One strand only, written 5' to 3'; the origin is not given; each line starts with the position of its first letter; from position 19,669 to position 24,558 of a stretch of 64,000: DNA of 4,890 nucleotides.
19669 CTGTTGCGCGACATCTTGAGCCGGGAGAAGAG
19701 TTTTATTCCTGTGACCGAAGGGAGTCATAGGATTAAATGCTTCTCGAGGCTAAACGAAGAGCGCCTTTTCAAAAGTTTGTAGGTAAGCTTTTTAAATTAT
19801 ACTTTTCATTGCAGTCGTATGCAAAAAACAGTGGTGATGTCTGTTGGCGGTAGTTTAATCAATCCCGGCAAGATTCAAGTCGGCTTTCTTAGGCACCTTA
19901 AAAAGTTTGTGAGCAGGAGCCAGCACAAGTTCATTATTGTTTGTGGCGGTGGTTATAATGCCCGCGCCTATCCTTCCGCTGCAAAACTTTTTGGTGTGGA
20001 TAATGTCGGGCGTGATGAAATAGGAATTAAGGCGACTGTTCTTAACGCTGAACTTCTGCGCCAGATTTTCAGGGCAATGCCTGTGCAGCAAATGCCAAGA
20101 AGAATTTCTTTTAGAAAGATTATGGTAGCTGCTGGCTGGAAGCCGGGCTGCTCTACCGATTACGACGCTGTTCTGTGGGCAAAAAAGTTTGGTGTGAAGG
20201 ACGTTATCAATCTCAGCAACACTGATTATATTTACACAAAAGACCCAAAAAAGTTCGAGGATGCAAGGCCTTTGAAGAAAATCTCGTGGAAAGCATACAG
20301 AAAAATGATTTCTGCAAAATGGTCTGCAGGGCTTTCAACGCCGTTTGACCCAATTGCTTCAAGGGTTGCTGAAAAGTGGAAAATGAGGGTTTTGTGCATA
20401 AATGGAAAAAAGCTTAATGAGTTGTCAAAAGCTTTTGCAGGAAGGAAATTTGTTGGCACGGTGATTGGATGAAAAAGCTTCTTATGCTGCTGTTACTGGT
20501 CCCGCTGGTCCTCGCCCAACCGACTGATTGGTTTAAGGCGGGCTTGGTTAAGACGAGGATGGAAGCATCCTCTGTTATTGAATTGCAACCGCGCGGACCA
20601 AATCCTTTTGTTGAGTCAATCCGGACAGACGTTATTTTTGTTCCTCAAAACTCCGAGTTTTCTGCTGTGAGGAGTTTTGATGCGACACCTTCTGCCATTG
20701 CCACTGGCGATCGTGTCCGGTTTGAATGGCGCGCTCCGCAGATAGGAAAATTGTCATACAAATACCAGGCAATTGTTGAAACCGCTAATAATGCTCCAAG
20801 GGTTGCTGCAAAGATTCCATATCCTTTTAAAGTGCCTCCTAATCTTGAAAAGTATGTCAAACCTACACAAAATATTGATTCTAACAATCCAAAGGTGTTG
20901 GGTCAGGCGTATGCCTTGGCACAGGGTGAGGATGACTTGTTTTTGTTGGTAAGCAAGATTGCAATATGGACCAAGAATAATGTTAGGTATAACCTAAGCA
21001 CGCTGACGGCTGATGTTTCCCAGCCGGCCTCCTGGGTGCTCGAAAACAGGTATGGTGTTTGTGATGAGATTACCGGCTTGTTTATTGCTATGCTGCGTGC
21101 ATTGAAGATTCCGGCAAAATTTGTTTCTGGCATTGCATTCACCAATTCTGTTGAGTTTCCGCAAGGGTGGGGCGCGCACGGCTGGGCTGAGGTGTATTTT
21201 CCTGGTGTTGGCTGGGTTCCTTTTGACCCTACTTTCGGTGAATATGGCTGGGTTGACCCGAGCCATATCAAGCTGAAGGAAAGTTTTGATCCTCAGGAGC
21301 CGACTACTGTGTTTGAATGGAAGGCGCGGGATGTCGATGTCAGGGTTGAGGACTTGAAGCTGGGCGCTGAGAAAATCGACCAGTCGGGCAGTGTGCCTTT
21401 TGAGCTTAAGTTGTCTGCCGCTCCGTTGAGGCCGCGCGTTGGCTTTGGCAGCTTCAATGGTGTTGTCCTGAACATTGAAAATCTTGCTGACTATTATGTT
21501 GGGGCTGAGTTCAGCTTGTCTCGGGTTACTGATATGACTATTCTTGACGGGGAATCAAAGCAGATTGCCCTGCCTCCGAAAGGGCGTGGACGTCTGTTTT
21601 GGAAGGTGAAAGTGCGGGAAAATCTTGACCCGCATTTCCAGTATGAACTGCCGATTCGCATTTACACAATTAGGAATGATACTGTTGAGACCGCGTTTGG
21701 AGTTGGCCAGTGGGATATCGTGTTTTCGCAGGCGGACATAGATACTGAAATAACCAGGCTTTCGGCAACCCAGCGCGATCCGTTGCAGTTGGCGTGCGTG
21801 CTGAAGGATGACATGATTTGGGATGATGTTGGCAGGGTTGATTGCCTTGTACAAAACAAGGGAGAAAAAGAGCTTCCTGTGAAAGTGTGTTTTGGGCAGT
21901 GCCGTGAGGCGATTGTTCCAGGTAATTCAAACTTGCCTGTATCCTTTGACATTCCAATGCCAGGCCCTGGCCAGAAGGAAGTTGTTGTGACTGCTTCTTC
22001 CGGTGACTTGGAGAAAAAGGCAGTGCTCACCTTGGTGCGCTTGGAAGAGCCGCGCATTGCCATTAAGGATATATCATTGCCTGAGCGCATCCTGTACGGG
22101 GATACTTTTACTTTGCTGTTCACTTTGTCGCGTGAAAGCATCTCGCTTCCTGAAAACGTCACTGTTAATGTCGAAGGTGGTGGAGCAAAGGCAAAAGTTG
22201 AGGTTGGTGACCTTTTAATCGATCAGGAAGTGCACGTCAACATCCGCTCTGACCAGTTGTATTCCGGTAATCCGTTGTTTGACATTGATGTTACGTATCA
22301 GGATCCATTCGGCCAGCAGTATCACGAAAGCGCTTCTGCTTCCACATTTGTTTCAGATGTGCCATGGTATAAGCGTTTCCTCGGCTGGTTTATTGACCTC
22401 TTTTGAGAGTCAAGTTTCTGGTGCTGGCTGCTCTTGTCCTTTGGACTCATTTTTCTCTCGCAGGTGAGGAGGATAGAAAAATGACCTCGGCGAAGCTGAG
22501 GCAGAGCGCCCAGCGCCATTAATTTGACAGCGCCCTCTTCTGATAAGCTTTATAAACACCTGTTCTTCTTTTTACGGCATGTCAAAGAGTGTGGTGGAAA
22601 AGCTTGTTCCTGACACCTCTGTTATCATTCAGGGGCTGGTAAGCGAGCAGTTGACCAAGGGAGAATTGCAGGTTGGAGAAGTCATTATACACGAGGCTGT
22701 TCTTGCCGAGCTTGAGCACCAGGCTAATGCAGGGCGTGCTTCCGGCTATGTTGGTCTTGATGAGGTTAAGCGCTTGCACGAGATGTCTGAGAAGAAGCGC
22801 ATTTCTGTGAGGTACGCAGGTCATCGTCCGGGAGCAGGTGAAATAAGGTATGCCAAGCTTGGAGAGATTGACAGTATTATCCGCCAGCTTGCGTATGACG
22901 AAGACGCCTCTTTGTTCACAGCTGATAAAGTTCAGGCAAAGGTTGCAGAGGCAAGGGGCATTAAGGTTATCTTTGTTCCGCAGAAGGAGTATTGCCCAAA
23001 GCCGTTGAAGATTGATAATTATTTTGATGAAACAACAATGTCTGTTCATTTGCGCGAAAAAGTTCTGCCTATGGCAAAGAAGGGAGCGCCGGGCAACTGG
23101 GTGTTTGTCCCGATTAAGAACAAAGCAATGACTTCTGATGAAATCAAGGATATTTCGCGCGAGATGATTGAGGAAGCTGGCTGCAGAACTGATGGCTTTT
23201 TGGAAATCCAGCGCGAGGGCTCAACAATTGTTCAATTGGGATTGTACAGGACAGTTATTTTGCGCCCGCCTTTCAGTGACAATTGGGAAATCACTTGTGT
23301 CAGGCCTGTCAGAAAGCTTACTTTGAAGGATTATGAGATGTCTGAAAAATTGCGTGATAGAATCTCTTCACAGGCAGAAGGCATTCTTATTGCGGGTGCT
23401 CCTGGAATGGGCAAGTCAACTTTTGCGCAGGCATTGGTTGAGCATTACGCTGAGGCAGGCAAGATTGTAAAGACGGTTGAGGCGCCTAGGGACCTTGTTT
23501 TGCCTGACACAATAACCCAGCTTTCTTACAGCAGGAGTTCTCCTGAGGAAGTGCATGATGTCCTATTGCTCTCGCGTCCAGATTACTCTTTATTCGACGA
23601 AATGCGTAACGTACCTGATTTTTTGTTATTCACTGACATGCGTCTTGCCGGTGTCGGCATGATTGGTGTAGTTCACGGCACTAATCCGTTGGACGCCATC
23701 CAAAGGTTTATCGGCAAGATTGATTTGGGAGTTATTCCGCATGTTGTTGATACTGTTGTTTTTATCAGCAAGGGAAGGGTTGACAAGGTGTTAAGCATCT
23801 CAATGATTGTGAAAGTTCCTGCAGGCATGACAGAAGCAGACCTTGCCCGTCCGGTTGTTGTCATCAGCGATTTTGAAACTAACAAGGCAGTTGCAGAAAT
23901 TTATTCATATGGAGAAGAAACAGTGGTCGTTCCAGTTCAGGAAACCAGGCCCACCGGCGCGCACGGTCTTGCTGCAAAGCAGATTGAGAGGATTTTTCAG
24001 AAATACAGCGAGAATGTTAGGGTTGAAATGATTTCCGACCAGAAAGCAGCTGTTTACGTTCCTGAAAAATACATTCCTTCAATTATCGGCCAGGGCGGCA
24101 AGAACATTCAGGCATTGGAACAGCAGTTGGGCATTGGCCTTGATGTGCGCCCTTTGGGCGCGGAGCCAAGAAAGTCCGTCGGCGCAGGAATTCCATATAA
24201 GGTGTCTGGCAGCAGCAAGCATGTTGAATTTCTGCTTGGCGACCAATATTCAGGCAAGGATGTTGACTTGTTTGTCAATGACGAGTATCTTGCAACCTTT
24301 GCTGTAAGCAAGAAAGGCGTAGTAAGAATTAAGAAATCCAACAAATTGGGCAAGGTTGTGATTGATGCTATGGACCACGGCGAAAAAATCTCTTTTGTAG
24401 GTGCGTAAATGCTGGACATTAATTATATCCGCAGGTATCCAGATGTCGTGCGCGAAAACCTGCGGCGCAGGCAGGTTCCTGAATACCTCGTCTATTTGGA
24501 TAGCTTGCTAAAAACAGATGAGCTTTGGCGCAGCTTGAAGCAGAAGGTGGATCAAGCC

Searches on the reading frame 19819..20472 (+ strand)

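Call 48: search_protein_families(library=pfam, proteins=[window:19819-20472:+], max_evalue=0.0001)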
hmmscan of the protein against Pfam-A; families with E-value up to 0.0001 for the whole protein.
window:19819-20472:+ (217 aa): 1 family
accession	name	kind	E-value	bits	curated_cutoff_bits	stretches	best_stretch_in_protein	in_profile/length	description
PF00696.33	AA_kinase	-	6.5e-24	85.4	24.9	1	3-195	1-234/234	Amino acid kinase family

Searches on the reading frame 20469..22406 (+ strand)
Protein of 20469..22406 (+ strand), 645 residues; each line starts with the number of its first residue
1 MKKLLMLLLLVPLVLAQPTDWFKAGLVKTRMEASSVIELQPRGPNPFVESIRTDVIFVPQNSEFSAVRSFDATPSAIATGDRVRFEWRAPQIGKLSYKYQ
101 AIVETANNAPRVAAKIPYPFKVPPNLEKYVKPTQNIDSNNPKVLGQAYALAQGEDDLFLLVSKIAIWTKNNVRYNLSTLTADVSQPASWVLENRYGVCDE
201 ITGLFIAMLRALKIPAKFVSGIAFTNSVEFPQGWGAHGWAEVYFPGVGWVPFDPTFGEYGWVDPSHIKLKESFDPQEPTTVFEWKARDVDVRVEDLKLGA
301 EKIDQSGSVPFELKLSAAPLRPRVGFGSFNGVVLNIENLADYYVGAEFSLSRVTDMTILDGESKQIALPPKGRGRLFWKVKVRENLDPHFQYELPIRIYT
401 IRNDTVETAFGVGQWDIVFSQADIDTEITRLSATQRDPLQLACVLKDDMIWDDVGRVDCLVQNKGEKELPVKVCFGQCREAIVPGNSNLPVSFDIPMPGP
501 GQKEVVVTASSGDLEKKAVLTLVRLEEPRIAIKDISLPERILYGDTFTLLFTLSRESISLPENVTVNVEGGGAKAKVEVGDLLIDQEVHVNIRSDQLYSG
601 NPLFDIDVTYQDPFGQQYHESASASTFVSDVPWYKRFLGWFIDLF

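Call 13: search_protein_families(library=pfam, proteins=[window:20469-22406:+])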
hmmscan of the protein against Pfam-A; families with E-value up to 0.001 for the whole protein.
window:20469-22406:+ (645 aa): 1 family
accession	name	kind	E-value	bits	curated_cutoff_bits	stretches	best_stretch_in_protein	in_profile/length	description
PF01841.26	Transglut_core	-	1.4e-23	83.7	23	1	150-254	7-108/108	Transglutaminase-like superfamily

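Call 14: find_encoding_contigs(protein=window:20469-22406:+, flank=10000, max_places=6)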
Protein window:20469-22406:+ (645 aa): no gene with exactly this product is on record in the collection.

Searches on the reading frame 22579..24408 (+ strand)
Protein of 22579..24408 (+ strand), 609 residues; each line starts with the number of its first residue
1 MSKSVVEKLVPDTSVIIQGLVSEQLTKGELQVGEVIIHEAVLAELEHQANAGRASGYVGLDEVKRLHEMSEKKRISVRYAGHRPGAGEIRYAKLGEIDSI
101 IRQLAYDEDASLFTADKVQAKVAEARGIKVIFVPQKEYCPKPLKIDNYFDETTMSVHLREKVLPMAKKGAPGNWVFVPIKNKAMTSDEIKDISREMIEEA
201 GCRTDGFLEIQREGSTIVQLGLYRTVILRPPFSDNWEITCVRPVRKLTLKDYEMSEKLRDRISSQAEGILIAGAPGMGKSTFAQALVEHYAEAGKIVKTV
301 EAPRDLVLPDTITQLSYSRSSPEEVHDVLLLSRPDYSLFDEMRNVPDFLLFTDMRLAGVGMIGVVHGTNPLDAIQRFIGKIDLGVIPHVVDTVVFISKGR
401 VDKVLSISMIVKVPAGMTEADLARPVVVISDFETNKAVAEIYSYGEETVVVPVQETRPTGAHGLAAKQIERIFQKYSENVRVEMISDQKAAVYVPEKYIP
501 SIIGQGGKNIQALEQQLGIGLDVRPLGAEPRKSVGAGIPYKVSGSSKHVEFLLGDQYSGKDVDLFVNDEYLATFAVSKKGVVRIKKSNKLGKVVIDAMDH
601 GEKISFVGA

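Call 13: search_protein_families(library=pfam, proteins=[window:22579-24408:+])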
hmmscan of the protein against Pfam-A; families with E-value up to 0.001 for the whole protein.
window:22579-24408:+ (609 aa): 7 families
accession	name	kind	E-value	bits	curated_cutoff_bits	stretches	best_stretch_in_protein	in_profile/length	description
PF01850.27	PIN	-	6.3e-11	43.4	23.6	1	10-124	2-119/120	PIN domain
PF00013.35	KH_1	-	8e-06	26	21.5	1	492-524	4-36/66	KH domain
PF13191.12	AAA_16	-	0.00019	22.4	32.6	1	261-305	18-61/167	AAA ATPase domain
PF20720.3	nSTAND3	-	0.00021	21.5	27.2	1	267-305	18-56/155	Novel STAND NTPase 3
PF13238.12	AAA_18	-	0.0004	21.3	29.4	0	269-312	1-43/128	AAA domain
PF13173.12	AAA_14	-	0.00054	20.4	27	0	269-351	5-80/129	AAA domain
PF05673.19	DUF815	-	0.00097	18.8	23.8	0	264-315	51-102/249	Protein of unknown function (DUF815)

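Call 19: find_homologous_proteins(query=window:22579-24408:+, max_evalue=1e-50)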
Query window:22579-24408:+ (609 aa): 7996 proteins with E <= 1e-50 among 8000 candidates; the best 120 are listed.
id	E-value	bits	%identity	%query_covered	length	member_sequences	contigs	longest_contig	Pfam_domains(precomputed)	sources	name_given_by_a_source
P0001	0.0e+0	1215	90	100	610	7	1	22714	PF01850.28,PF00013.36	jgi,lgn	jgi:ATPase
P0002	0.0e+0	1192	88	100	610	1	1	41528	PF01850.28,PF00013.36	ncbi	-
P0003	0.0e+0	1190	88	100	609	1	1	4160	PF01850.28,PF00013.36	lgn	-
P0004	0.0e+0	1188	86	100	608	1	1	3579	PF01850.28,PF00013.36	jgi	-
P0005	0.0e+0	1175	85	100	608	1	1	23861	PF01850.28,PF00013.36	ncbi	-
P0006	0.0e+0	1153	83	100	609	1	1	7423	PF01850.28,PF00013.36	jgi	jgi:ATPase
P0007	0.0e+0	1148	84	100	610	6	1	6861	PF01850.28,PF00013.36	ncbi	-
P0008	0.0e+0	1145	85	100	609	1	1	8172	PF01850.28,PF00013.36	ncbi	-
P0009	0.0e+0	1141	83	100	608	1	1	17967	PF01850.28,PF00013.36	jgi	jgi:ATPase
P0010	0.0e+0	1139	83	100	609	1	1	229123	PF01850.28,PF00013.36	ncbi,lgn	-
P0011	0.0e+0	1138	83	100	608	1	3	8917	PF01850.28,PF00013.36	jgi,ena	-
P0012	0.0e+0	1136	82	100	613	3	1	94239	PF01850.28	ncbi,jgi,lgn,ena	-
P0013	0.0e+0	1136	83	100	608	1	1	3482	PF01850.28,PF00013.36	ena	-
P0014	0.0e+0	1133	83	100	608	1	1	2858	PF01850.28,PF00013.36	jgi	jgi:ATPase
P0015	0.0e+0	1132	84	100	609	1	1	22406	PF01850.28,PF00013.36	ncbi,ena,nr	ncbi:MAG TPA: PINc/VapC family ATPase [Candidatus Nanoarchaeia archaeon]|nr:PINc/VapC family ATPase 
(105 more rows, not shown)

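Call 20: find_encoding_contigs(protein=P0001, flank=10000, max_places=3)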
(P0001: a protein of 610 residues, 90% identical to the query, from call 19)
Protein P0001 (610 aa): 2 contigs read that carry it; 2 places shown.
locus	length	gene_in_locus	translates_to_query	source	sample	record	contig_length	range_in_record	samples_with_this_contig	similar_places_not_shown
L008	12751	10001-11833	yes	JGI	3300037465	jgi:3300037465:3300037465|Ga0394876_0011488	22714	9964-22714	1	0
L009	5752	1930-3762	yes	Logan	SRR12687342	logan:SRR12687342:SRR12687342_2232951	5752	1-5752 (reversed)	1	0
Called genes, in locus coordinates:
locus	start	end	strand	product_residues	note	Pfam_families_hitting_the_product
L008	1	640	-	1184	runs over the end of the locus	PF02463:SMC_N, PF13175:AAA_15, PF13476:AAA_23, PF13304:AAA_21 (weak), PF06470:SMC_hinge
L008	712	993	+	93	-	PF13616:Rotamase_3, PF13145:Rotamase_2, PF00639:Rotamase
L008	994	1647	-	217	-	PF01351:RNase_HII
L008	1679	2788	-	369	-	-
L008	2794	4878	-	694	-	-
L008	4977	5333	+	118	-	-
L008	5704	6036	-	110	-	-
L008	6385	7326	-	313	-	PF00009:GTP_EFTU (faint), PF02492:cobW, PF03193:RsgA_GTPase (faint), PF07683:CobW_C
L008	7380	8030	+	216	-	PF00696:AA_kinase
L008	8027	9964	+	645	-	PF01841:Transglut_core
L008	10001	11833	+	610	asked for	PF01850:PIN, PF00013:KH_1 (weak)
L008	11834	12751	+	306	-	?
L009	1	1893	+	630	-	?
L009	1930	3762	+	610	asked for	PF01850:PIN, PF00013:KH_1 (weak)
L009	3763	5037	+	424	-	PF02403:Seryl_tRNA_N, PF00587:tRNA-synt_2b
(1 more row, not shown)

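Call 21: find_encoding_contigs(protein=P0002, flank=10000, max_places=3)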
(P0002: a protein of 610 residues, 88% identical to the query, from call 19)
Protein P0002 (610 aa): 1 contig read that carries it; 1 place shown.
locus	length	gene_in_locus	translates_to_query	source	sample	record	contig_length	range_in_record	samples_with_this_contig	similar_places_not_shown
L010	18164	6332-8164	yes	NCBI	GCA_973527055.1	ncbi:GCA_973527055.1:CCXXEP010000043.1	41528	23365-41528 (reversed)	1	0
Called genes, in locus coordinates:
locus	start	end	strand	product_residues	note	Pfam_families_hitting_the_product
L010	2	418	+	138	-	?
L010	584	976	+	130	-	-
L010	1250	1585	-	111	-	-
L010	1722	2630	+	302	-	PF04014:MazE_antitoxin (weak)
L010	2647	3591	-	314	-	PF00009:GTP_EFTU (weak), PF02492:cobW, PF07683:CobW_C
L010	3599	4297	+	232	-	PF00696:AA_kinase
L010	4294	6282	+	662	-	PF01841:Transglut_core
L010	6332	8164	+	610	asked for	PF01850:PIN, PF00013:KH_1 (weak)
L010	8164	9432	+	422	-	PF02403:Seryl_tRNA_N, PF00587:tRNA-synt_2b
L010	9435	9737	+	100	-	-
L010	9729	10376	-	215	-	PF00702:Hydrolase, PF06888:Put_Phosphatase (faint), PF13419:HAD_2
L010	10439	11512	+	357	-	PF13191:AAA_16, PF00931:NB-ARC (weak), PF05621:TniB (weak), PF00004:AAA (faint), PF05729:NACHT (weak), PF13401:AAA_22, PF22703:Cdc6_lid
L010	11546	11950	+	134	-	-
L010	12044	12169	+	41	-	-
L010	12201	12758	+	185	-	PF01300:Sua5_yciO_yrdC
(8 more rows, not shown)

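Call 22: find_encoding_contigs(protein=P0005, flank=10000, max_places=3)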
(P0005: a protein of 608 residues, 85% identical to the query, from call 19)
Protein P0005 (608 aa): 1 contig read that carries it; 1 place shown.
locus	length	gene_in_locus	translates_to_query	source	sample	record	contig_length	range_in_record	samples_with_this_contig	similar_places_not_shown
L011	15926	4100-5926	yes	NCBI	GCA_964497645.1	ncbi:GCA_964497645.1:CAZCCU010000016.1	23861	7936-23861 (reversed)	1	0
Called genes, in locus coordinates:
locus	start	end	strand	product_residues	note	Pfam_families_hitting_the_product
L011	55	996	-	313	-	PF00009:GTP_EFTU (faint), PF02492:cobW, PF07683:CobW_C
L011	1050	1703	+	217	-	PF00696:AA_kinase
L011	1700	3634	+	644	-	PF01841:Transglut_core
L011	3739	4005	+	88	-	-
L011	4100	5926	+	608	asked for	PF01850:PIN, PF00013:KH_1 (weak)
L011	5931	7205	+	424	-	PF02403:Seryl_tRNA_N, PF00587:tRNA-synt_2b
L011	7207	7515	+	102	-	-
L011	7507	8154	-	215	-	PF00702:Hydrolase, PF06888:Put_Phosphatase (weak), PF13419:HAD_2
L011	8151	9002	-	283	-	PF00892:EamA, PF03151:TPT (weak)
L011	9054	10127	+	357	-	PF05621:TniB (weak), PF13191:AAA_16, PF00931:NB-ARC (weak), PF00004:AAA (weak), PF05729:NACHT (weak), PF13401:AAA_22, PF22703:Cdc6_lid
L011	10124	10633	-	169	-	-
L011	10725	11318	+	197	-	-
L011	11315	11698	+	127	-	-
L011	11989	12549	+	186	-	PF01300:Sua5_yciO_yrdC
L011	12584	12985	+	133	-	PF21485:IF5A-like_N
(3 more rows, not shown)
